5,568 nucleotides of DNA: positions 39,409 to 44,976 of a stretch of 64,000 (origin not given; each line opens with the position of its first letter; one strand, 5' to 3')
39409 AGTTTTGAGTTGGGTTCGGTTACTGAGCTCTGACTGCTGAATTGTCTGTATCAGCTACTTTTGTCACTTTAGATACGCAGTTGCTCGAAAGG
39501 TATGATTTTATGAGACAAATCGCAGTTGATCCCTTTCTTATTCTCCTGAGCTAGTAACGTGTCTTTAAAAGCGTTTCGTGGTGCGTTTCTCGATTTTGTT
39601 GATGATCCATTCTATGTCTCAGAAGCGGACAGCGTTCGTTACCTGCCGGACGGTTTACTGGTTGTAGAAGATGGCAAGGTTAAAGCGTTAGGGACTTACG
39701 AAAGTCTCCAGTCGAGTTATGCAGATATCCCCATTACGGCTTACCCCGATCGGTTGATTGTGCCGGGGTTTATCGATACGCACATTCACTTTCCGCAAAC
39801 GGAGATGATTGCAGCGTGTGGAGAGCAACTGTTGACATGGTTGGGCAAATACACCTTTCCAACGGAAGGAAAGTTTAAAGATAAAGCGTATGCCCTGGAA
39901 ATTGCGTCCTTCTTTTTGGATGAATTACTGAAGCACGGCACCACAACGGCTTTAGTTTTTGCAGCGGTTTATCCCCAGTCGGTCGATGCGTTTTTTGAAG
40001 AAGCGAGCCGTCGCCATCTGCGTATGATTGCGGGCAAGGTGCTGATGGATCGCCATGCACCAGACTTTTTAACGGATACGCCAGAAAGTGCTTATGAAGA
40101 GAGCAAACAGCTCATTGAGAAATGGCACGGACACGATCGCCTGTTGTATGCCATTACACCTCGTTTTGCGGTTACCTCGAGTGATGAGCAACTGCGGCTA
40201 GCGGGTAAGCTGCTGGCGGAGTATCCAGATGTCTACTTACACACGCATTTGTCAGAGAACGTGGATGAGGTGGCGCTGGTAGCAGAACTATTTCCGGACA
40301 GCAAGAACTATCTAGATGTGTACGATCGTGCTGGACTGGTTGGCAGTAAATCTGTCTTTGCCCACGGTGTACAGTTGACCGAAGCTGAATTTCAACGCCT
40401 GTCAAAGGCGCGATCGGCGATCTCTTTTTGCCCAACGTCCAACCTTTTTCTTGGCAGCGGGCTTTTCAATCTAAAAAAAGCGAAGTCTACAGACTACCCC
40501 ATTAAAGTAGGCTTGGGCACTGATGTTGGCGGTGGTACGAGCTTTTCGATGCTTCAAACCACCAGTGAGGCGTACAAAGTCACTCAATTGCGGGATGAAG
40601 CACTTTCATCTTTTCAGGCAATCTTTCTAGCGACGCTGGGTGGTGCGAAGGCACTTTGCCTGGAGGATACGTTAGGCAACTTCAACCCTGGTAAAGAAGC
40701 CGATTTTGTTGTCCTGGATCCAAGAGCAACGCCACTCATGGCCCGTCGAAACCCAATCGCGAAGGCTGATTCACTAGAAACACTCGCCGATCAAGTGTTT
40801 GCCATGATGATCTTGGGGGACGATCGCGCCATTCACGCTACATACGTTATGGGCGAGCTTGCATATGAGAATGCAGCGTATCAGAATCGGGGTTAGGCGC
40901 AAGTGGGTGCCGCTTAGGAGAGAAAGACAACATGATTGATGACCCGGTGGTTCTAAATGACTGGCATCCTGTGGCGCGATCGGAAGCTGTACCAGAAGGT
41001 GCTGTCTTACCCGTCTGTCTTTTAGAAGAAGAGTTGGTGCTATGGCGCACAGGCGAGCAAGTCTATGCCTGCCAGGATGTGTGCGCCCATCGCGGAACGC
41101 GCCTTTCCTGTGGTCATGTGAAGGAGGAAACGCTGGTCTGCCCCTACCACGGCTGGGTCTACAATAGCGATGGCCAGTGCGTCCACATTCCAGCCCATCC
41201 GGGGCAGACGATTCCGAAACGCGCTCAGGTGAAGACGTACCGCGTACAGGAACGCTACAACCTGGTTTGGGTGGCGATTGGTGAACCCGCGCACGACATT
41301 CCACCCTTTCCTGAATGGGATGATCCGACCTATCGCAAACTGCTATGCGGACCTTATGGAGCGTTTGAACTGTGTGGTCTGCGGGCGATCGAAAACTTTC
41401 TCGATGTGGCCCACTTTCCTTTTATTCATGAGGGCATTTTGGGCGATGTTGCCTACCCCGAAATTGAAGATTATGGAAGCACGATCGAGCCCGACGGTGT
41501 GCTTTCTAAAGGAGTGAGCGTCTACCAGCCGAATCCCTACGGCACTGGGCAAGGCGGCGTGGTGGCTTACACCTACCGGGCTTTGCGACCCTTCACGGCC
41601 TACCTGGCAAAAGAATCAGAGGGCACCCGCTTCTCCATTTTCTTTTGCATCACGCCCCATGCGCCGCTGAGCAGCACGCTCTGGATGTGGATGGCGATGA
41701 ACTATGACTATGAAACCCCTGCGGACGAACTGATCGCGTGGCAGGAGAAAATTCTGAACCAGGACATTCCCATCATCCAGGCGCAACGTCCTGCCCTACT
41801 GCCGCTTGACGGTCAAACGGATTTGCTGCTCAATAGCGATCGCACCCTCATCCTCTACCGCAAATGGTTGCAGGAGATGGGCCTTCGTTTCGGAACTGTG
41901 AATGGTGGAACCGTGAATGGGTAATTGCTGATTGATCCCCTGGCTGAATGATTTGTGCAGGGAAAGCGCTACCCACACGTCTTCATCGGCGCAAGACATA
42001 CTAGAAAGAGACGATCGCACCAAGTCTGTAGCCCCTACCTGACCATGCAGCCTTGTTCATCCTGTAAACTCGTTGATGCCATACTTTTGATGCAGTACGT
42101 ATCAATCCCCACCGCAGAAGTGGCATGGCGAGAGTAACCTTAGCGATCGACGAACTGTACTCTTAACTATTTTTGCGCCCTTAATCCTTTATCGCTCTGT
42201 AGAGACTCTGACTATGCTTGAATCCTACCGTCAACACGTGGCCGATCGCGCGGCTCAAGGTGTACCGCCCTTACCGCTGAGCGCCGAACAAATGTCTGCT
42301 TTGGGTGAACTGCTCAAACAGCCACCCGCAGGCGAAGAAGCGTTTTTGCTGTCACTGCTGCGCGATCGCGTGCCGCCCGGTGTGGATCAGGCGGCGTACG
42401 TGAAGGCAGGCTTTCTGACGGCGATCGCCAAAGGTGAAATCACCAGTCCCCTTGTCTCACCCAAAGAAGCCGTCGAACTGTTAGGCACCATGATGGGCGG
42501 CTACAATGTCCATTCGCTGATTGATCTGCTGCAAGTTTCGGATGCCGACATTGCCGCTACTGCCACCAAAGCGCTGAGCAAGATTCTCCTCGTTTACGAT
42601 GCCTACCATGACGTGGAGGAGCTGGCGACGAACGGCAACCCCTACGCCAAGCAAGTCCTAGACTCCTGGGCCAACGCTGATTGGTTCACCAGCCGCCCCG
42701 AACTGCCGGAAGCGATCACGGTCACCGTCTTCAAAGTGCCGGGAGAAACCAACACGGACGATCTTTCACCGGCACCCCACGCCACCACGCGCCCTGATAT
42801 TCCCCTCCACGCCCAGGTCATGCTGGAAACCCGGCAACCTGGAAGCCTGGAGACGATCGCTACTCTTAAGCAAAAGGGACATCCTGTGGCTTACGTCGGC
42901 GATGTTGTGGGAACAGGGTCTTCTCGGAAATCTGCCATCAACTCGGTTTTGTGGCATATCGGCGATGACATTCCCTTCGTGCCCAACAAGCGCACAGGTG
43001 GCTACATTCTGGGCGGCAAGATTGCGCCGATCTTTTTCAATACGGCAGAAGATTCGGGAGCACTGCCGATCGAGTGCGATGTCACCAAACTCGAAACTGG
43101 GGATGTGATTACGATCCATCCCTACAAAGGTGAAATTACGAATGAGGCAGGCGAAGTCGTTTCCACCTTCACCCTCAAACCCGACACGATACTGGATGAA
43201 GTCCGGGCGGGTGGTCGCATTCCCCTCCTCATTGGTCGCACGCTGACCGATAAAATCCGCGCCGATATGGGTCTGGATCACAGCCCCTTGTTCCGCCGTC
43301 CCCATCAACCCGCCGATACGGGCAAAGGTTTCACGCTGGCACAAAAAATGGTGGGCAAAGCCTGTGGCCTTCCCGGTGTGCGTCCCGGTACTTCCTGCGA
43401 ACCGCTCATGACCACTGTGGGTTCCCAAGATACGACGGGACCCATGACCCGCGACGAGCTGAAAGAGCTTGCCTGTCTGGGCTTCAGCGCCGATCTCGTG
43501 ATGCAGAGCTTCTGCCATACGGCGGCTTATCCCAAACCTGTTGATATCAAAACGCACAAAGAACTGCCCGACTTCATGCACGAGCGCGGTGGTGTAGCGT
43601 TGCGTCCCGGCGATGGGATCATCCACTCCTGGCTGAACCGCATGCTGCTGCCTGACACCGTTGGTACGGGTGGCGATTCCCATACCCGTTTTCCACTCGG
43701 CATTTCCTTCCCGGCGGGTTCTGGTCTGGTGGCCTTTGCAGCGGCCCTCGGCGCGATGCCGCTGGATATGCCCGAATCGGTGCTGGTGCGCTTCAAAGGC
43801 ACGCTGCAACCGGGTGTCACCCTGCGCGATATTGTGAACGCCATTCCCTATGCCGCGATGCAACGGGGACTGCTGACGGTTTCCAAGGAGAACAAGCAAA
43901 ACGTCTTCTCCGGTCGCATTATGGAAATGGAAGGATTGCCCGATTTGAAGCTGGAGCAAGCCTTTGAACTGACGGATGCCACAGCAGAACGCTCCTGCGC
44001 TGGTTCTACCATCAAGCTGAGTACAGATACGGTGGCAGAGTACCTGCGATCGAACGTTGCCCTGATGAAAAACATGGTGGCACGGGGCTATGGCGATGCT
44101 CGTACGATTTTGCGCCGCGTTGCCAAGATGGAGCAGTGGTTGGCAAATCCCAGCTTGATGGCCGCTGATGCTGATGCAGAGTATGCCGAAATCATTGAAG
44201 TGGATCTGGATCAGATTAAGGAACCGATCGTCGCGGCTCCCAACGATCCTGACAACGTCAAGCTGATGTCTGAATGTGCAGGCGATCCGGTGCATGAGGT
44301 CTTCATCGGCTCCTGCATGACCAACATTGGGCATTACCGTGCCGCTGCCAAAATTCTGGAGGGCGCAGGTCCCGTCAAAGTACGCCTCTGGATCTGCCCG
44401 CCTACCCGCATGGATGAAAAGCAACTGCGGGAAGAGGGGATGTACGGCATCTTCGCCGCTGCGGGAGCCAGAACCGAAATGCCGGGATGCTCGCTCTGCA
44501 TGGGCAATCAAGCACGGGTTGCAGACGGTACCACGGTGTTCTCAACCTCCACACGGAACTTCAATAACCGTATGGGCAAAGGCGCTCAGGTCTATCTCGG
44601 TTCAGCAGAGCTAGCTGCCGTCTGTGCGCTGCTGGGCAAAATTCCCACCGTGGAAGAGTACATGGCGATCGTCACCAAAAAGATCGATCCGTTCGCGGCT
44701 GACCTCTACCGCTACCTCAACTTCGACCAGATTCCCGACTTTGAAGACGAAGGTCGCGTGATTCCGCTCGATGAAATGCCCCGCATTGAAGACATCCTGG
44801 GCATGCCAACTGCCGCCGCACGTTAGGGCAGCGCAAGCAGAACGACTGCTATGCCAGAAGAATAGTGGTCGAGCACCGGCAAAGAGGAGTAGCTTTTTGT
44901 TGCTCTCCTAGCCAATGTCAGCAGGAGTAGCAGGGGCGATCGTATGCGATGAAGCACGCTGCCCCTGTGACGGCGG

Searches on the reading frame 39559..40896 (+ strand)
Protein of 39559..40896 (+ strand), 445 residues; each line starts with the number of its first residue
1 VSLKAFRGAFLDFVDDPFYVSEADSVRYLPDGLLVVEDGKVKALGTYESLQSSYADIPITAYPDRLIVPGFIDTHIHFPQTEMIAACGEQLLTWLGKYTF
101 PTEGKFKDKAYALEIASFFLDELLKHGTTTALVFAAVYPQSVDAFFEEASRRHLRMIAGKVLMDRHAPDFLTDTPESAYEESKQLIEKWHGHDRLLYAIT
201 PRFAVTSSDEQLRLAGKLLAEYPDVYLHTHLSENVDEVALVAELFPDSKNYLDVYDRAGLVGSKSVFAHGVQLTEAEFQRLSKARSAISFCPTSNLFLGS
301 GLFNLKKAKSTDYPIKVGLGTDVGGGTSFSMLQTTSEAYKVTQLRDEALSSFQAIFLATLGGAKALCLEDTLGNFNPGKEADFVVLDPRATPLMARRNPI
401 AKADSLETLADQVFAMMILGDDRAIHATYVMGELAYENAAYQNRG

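Call 88: search_protein_families(library=pfam, proteins=[window:39559-40896:+], max_evalue=0.00001)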
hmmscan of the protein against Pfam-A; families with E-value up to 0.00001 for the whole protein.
window:39559-40896:+ (445 aa): 2 families
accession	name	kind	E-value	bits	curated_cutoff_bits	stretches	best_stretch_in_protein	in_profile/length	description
PF01979.26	Amidohydro_1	-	2.5e-57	195.1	25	1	67-433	2-343/345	Amidohydrolase family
PF07969.17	Amidohydro_3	-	3.4e-14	53.6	29.7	1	255-407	299-463/472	Amidohydrolase family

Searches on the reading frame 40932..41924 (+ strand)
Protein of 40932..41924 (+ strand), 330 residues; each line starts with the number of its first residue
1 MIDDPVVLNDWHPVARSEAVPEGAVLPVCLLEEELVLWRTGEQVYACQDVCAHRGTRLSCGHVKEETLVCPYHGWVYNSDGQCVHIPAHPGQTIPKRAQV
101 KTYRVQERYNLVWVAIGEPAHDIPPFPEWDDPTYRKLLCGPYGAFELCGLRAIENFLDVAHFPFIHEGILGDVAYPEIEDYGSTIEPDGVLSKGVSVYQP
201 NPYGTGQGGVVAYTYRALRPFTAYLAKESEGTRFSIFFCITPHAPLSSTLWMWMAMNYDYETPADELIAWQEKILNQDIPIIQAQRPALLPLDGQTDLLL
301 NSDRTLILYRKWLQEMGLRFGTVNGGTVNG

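Call 93: search_protein_families(library=pfam, proteins=[window:40932-41924:+], max_evalue=0.00001)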
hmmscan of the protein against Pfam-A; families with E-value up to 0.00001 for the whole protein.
window:40932-41924:+ (330 aa): 2 families
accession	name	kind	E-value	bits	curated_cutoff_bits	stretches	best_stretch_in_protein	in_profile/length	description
PF00355.32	Rieske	-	1.2e-23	83.3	20.3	1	10-91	1-83/88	Rieske [2Fe-2S] domain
PF19112.6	VanA_C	-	2.8e-17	63.9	23.5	1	152-316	8-190/193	Vanillate O-demethylase oxygenase C-terminal domain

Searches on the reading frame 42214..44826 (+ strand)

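Call 93: search_protein_families(library=pfam, proteins=[window:42214-44826:+], max_evalue=0.00001)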
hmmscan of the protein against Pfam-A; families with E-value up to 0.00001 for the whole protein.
window:42214-44826:+ (870 aa): 3 families
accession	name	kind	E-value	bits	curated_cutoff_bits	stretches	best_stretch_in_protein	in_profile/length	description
PF06434.19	Aconitase_2_N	-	1e-101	339.2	27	1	170-373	1-204/204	Aconitate hydratase 2 N-terminus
PF11791.14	Aconitase_B_N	-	3.1e-67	225.8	25.8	1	5-158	2-153/153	Aconitate B N-terminal domain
PF00330.25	Aconitase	-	1.3e-42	146.8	28.7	1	450-808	89-463/463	Aconitase family (aconitate hydratase)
